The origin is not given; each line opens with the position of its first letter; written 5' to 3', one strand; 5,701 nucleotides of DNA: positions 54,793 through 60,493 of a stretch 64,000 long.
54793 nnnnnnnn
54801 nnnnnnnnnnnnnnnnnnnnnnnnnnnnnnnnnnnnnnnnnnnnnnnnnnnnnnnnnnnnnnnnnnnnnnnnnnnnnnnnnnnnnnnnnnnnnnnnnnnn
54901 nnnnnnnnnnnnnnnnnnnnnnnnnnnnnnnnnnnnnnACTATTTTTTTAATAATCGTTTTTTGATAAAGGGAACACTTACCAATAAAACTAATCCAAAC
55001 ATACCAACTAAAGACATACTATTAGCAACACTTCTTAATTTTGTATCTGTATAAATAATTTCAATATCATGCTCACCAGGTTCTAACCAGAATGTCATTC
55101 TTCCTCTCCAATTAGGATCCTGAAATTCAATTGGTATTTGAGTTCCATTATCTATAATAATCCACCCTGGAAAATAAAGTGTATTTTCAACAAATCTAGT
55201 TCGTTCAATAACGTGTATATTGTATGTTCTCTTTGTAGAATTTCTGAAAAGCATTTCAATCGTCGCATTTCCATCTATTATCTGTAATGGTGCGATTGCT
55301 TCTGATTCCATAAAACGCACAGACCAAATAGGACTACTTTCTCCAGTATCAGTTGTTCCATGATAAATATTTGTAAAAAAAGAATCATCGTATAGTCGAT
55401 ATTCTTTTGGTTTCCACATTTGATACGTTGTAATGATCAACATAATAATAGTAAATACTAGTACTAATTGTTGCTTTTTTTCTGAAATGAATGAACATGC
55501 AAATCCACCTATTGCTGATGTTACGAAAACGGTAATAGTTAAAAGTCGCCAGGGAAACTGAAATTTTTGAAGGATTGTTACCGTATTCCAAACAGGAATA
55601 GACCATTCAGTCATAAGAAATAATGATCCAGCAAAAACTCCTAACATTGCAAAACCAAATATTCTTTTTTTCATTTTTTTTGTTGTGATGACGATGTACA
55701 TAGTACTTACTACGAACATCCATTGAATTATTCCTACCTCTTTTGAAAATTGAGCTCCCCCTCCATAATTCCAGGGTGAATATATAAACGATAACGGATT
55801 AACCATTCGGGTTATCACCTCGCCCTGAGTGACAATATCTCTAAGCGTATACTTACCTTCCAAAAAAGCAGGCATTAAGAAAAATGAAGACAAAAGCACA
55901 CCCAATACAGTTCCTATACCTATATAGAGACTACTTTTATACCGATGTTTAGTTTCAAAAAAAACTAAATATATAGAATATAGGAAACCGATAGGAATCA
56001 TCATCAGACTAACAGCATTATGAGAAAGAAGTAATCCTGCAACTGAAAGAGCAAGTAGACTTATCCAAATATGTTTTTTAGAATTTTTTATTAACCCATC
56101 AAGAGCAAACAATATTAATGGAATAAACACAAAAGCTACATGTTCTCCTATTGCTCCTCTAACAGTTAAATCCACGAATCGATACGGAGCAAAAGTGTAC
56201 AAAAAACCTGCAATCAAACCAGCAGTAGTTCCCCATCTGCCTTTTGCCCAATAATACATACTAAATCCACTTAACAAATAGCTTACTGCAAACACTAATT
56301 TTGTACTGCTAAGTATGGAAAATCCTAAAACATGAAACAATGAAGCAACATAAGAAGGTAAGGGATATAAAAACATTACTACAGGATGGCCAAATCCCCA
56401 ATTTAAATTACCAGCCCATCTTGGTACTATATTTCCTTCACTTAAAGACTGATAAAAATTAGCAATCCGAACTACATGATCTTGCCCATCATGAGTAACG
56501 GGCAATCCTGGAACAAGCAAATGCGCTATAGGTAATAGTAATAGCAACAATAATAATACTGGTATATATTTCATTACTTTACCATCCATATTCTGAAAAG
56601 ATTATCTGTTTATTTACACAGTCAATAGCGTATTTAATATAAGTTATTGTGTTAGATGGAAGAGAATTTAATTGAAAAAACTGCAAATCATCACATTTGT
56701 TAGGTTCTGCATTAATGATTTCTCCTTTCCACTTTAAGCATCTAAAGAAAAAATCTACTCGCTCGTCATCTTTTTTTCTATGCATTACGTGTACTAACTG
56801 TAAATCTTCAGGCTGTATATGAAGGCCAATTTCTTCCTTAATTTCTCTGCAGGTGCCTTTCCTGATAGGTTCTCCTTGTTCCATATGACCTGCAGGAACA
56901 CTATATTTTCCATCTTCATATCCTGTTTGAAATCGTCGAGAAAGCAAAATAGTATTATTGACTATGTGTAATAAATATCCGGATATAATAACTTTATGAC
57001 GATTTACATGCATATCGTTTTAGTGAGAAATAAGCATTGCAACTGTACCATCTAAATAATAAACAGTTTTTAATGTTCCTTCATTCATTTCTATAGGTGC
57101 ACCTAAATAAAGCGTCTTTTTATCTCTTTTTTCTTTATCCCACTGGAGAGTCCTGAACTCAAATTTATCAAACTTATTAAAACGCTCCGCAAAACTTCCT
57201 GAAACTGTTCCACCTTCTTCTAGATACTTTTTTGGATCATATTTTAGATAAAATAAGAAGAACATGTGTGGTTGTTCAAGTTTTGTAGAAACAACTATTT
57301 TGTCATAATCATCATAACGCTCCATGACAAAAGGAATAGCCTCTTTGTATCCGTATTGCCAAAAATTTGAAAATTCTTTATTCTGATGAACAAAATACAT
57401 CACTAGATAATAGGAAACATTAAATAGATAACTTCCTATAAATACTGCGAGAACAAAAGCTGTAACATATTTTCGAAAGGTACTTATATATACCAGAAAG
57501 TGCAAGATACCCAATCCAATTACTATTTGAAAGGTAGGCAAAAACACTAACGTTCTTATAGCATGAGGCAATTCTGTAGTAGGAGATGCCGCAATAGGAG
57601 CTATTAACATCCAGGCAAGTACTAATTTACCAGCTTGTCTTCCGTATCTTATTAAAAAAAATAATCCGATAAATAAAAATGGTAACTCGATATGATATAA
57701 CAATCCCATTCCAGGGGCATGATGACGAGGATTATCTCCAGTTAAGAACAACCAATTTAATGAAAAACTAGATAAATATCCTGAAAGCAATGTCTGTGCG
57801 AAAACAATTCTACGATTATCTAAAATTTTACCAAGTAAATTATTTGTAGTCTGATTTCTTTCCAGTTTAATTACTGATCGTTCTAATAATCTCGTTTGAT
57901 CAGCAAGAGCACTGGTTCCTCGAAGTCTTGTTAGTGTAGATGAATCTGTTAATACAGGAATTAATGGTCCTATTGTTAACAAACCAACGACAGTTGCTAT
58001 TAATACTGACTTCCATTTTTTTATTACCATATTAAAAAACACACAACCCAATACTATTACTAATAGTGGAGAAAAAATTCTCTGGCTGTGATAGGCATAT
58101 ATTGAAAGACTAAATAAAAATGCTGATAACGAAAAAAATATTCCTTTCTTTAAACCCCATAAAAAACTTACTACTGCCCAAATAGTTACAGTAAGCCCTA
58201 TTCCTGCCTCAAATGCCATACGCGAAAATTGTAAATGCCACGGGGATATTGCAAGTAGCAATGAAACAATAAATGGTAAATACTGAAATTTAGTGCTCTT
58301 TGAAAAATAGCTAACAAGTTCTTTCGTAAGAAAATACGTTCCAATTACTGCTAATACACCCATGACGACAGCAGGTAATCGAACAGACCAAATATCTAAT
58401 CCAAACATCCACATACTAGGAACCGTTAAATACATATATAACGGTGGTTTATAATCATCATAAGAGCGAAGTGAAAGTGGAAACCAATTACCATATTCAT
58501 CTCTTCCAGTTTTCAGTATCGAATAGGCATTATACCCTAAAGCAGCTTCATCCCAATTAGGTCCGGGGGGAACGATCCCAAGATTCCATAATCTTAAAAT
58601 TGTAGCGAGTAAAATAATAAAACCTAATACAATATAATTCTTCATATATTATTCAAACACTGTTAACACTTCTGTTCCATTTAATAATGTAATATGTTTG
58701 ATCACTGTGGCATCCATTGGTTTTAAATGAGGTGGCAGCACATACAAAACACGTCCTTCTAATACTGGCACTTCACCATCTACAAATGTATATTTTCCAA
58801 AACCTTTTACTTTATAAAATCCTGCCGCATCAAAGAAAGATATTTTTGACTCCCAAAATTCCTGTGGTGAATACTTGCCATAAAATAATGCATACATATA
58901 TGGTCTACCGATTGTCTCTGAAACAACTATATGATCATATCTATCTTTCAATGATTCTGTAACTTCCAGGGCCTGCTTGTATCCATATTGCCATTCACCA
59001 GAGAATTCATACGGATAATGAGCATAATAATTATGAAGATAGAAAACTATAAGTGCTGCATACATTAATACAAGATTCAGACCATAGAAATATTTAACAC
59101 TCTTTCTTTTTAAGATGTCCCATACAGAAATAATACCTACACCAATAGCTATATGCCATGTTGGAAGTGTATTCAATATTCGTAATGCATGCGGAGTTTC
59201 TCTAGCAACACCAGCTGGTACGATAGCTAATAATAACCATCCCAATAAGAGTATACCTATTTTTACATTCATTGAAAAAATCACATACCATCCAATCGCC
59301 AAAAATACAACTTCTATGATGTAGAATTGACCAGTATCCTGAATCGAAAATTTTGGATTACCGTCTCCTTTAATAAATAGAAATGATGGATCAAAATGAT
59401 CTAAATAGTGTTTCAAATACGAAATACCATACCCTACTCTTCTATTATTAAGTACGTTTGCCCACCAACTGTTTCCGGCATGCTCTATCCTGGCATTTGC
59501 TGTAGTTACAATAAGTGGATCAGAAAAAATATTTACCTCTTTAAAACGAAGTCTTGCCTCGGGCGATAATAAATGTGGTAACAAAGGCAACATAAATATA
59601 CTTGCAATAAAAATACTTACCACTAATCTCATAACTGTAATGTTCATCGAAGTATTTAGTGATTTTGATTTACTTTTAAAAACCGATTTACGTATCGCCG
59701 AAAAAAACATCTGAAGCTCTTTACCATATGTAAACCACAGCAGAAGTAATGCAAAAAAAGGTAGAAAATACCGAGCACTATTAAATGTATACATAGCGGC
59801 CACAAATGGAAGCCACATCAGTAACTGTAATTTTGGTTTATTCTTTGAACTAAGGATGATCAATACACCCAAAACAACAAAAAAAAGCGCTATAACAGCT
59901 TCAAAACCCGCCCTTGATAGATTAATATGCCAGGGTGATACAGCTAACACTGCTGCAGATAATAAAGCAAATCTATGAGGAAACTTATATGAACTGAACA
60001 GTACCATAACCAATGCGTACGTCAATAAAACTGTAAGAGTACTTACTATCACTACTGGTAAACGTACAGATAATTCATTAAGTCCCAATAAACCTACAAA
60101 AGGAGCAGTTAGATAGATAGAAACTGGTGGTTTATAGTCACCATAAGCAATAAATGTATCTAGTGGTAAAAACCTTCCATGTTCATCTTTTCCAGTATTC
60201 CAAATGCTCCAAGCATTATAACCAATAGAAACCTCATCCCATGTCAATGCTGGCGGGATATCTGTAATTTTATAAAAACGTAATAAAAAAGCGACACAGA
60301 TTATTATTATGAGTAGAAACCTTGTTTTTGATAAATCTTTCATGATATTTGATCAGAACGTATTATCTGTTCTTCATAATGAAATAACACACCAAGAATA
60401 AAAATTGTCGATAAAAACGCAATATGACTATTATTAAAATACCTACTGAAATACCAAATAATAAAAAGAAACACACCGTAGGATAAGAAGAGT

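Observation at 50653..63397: Three paralogous GT-C-like proteins with a conserved 'P-T/S-HDG-x2-H/Q-x2-R...PRW(A/S)G-LN-GYG-P' loop and a C-terminal 'YFPGW...QDxNWRG' beta-module plus TM anchor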

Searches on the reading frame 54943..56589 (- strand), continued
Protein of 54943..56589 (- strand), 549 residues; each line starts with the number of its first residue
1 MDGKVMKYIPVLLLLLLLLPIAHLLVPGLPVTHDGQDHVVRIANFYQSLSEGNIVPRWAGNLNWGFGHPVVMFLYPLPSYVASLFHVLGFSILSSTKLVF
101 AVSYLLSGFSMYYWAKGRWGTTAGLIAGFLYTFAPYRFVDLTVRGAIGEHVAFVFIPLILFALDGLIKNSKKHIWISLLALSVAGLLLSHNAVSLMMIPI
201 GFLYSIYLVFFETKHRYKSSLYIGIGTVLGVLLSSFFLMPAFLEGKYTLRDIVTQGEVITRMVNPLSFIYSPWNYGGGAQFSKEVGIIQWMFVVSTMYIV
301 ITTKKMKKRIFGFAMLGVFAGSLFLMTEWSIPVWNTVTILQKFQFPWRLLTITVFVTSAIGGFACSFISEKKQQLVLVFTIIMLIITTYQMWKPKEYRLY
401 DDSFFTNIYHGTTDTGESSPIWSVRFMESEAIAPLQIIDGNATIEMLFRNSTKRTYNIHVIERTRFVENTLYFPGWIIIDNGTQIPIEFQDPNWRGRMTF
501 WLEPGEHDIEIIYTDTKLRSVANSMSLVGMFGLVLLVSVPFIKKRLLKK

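Call 49: search_dna_similar(query=window:54943-56589:-, collection=plasmids, mode=protein, max_evalue=1, max_rows=20)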
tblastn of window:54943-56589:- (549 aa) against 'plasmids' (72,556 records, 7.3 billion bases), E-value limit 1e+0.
Records with a match: 32; places in all: 36; records where one place covers at least 80% of the query: 7.
Best place of each record, by identity: <60% 32.
By first word of the organism name: Lactiplantibacillus 22; Sphingobium 3; Leuconostoc 2; Monoglobus 1; Roseomonas 1; Aeromonas 1; Limosilactobacillus 1; Latilactobacillus 1.
By predicted mobility (MOB-suite, as given by PLSDB): non-mobilizable 16; mobilizable 14; conjugative 2.
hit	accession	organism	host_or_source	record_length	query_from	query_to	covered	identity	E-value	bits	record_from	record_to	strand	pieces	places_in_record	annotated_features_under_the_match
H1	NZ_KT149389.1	Lactiplantibacillus plantarum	fermented meat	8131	31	545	94%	23.4%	2e-4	52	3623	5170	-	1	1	YfhO family protein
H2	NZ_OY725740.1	Monoglobus pectinilyticus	-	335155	33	533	91%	23.0%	1e-9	69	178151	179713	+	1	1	hypothetical protein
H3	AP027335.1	Sphingobium sp. TomTYG71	-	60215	32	513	88%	23.8%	3e-19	100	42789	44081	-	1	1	hypothetical protein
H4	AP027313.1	Sphingobium sp. TomMM7A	-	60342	32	513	88%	23.8%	3e-19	100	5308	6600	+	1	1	hypothetical protein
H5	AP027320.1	Sphingobium sp. TomTYG42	-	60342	32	513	88%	23.8%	3e-19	100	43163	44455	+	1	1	hypothetical protein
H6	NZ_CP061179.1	Roseomonas haemaphysalidis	tick,pure culture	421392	24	511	89%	23.4%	3e-16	91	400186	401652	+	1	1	hypothetical protein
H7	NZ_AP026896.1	Aeromonas caviae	Microbe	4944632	33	529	91%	22.5%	4e-9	67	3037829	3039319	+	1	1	none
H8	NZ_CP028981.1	Lactiplantibacillus plantarum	liquid feed,pig feed from feed plant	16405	31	312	51%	27.6%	1e-3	49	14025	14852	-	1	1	YfhO family protein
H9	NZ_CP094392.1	Lactiplantibacillus plantarum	Food sample,Motal cheese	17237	31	312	51%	27.6%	4e-3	48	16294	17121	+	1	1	none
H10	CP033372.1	Limosilactobacillus fermentum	Cow,cell culture,Fresh milk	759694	130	390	48%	24.0%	7e-4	50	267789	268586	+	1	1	hypothetical protein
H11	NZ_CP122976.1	Lactiplantibacillus plantarum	-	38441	31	238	38%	29.0%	2e-2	45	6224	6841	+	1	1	hypothetical protein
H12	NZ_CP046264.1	Lactiplantibacillus plantarum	single cell,kimchi (Korean traditional ...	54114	31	238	38%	29.0%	2e-2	45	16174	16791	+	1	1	hypothetical protein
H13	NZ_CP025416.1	Lactiplantibacillus plantarum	mixed cluture,brine of stinky tofu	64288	31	238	38%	29.0%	2e-2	45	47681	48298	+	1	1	hypothetical protein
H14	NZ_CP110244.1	Lactiplantibacillus plantarum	Larimichthys crocea,tissue sample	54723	31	238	38%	29.0%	2e-2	45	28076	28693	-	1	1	hypothetical protein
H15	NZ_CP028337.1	Lactiplantibacillus plantarum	cell culture,Water kimchi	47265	31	238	38%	29.0%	3e-2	45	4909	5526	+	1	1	hypothetical protein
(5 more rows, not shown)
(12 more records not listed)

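Call 50: get_annotated_region(hit=H1, flank=3000)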
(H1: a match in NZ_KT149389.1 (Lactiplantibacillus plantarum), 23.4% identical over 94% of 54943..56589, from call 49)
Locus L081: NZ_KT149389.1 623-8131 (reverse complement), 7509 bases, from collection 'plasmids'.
description: Lactiplantibacillus plantarum strain BM4 plasmid pBM3, complete sequence
organism: Lactiplantibacillus plantarum (NCBI taxid 1590)
taxonomy: Bacteria; Bacillota; Bacilli; Lactobacillales; Lactobacillaceae; Lactiplantibacillus; Lactiplantibacillus plantarum
host: -; source: fermented meat; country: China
typing (MOB-suite, as given by PLSDB): non-mobilizable
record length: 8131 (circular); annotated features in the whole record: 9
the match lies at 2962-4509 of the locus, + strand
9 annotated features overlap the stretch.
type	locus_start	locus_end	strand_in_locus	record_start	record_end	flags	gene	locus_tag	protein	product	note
CDS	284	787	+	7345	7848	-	-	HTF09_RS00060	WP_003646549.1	IS5 family transposase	-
CDS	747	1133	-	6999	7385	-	-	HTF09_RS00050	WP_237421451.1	YxeA family protein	-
CDS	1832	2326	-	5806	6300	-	-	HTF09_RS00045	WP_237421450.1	hypothetical protein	-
CDS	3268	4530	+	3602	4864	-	-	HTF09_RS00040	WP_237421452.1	YfhO family protein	-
CDS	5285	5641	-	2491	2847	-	-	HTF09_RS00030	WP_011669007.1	type II toxin-antitoxin system YafQ family toxin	-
CDS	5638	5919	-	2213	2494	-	-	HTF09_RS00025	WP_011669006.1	type II toxin-antitoxin system prevent-host-death family antitoxin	GO:0008219 - cell death [Evidence IEA]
CDS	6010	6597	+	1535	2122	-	-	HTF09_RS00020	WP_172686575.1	site-specific integrase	-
CDS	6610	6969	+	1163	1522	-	-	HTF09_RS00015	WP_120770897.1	hypothetical protein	-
CDS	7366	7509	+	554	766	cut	-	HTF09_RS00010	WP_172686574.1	hypothetical protein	-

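Call 51: get_annotated_region(hit=H3, flank=6000)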
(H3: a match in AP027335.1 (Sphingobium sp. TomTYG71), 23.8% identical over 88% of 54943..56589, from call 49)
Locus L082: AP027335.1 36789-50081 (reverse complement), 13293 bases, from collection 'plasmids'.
description: Sphingobium sp. TomTYG71 plasmid pTomTYG71b DNA, complete genome
organism: Sphingobium sp. TomTYG71 (NCBI taxid 3028889)
taxonomy: Bacteria; Pseudomonadota; Alphaproteobacteria; Sphingomonadales; Sphingomonadaceae; Sphingobium; Sphingobium sp. TomTYG71
host: -; source: -; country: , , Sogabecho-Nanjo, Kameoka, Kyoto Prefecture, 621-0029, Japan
typing (MOB-suite, as given by PLSDB): non-mobilizable
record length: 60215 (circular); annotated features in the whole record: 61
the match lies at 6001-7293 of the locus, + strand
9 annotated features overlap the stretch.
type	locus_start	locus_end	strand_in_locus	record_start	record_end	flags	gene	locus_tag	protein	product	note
CDS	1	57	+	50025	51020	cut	-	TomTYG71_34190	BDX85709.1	hypothetical protein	-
CDS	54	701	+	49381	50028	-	-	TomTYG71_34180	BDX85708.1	hypothetical protein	-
CDS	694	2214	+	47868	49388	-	-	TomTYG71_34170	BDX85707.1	hypothetical protein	-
CDS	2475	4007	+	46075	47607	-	-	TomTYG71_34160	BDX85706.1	hypothetical protein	-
CDS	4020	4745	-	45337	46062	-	-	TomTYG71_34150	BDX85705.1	methyltransferase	-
CDS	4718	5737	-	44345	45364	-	-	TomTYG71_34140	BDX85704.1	glycosyl transferase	-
CDS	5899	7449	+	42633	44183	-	-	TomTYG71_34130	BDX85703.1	hypothetical protein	-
CDS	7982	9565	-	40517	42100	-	-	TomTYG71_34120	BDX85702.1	hypothetical protein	-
CDS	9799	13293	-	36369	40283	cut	-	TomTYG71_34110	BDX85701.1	hypothetical protein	-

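Call 54: search_protein_families(library=pfam, proteins=[L081:2791-4527:+, L082:5899-7446:+], max_evalue=0.01)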
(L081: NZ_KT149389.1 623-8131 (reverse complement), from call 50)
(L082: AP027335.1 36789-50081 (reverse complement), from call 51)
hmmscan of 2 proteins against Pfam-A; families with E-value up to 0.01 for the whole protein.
L081:2791-4527:+ (579 aa): 0 families

L082:5899-7446:+ (516 aa): 1 family
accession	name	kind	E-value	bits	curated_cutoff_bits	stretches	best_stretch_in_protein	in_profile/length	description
PF10131.15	PTPS_related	-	9.7e-09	34.7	26.4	1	74-236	1-169/621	6-pyruvoyl-tetrahydropterin synthase related domain; membrane protein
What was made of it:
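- On PTPS_related (Pfam PF10131): The Sphingobium homolog scores 34.7 bits (call 54).
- Closest known: PTPS_related. Same: The Sphingobium plasmid homolog passes the Pfam cutoff (34.7 bits, call 54).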

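Call 55: search_protein_families(library=ncbifam, proteins=[L081:2791-4527:+, L082:5899-7446:+], max_evalue=0.01)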
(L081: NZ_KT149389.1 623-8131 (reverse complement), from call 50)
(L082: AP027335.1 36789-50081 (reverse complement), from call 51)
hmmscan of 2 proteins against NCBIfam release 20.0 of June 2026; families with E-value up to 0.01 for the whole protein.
L081:2791-4527:+ (579 aa): 0 families

L082:5899-7446:+ (516 aa): 0 families

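Call 65: search_protein_representatives(alignment_id=A2)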
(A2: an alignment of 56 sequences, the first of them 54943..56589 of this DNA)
Query: 56 sequences, 543 profile positions. Proteins with E-value up to 0.001 (for the whole library): 18871; up to 1e-10: 13406; up to 1e-30: 6187. The best 150 are listed.
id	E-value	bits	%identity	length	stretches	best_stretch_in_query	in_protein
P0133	6.4e-229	777.4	-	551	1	5-540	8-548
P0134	1.4e-221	753.2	-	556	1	6-534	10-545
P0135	2.1e-202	689.9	-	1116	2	4-535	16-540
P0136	2.5e-201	686.3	-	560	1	4-536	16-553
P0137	2.7e-201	686.2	-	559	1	7-537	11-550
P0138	1.5e-194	664.0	-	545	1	7-534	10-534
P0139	9.6e-190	648.1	-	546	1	1-539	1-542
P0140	5.9e-189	645.5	-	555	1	6-535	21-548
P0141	9.7e-188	641.5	-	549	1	3-536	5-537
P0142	1.3e-186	637.8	-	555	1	5-541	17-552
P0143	5.7e-185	632.3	-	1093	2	3-539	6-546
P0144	2.6e-184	630.2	-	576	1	3-540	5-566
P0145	2.5e-183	626.9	-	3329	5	15-533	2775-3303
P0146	1.5e-182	624.3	-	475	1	3-447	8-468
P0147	2.2e-180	617.2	-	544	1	2-538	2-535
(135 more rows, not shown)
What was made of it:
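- The family has 18,871 representatives at 50% clustering (call 65).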

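Call 78: find_encoding_contigs(protein=P0001, flank=1000, max_places=3)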
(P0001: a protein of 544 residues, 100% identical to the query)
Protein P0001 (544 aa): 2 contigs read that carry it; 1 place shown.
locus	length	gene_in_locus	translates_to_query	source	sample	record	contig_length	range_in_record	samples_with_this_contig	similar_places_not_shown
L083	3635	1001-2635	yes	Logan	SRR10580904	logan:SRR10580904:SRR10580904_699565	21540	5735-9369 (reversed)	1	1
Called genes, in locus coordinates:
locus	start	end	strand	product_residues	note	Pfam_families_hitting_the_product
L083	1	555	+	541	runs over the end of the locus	-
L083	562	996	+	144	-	PF00293:NUDIX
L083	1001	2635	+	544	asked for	PF09586:YfhO, PF10131:PTPS_related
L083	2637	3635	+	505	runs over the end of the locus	PF00535:Glycos_transf_2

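Call 83: find_homologous_proteins(query=L081:2791-4527:+, max_evalue=0.001)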
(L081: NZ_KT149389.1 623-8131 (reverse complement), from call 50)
Query L081:2791-4527:+ (579 aa): 20 proteins with E <= 0.001 among 8000 candidates.
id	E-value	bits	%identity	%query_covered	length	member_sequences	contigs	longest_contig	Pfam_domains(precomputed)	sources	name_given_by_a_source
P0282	0.0e+0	1231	99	97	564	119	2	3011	-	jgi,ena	-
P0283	8.0e-221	753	62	90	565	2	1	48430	-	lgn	-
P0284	1.6e-76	277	35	92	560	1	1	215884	PF10131.16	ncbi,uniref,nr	ncbi:6-pyruvoyl-tetrahydropterin synthase-related protein [Vagococcus zengguangii]|uniref:6-pyruvoyl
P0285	7.5e-39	152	27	87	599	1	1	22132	PF09586.17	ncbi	-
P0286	2.5e-33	134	26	90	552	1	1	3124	PF20176.4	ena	-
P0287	1.3e-32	132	28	91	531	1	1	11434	-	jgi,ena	-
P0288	1.6e-31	128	26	96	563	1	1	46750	PF20176.4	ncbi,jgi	jgi:hypothetical protein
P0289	9.9e-31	125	27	94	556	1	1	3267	PF20176.4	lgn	-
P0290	1.9e-27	115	25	88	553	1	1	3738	PF20176.4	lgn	-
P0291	9.5e-27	112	24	92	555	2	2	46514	PF10131.16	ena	-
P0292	2.2e-25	108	24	87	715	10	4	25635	-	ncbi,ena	-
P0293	3.9e-24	104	31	38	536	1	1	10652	-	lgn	-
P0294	6.6e-24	103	27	91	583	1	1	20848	-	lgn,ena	-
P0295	3.5e-23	100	23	94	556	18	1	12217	PF10131.16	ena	-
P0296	7.3e-22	96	25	89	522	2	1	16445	PF09586.17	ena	-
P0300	5.5e-15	73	22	88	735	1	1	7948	PF20176.4,PF09586.17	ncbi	-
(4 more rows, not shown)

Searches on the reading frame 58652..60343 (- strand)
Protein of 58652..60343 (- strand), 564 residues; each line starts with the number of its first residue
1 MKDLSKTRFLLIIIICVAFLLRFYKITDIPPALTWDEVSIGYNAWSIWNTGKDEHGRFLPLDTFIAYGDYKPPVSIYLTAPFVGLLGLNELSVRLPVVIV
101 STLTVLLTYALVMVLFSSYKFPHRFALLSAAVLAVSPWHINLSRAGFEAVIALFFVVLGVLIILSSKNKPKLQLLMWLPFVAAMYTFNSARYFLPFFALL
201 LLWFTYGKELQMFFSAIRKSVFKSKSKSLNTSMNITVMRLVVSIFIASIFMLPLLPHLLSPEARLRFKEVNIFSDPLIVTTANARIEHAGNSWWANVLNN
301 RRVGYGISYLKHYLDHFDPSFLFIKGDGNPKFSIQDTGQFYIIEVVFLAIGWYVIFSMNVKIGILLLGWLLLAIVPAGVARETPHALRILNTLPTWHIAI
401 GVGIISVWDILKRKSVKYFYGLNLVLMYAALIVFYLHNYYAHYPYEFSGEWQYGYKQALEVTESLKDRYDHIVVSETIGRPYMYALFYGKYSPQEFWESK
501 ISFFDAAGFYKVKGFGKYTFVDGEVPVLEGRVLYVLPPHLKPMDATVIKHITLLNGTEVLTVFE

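Call 14: search_protein_families(library=pfam, proteins=[window:58652-60343:-], max_evalue=0.01)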
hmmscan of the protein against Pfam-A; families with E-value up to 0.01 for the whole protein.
window:58652-60343:- (564 aa): 2 families
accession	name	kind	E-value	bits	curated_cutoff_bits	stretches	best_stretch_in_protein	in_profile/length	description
PF13231.12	PMT_2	-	3e-06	28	26.1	1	71-204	2-132/160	Dolichyl-phosphate-mannose-protein mannosyltransferase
PF02366.24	PMT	-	3.4e-06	27.2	22.7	1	13-256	2-229/245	Dolichyl-phosphate-mannose-protein mannosyltransferase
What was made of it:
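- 57020..60343 (-): Two tandem PMT_2/GT39-like GT-C paralogs (541 aa and 564 aa, 32% identical) upstream of B. Pfam PMT and PMT_2 matches for the 564-aa protein (call 14).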

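Call 82: search_protein_families(library=ncbifam, proteins=[window:58652-60343:-], max_evalue=0.001)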
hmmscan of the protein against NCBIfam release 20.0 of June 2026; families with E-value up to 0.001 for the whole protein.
window:58652-60343:- (564 aa): 1 family
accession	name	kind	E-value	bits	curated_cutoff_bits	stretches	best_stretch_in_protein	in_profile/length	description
TIGR03663.1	TIGR03663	subfamily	1.3e-07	31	126.25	1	11-314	4-265/435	flippase activity-associated protein Agl23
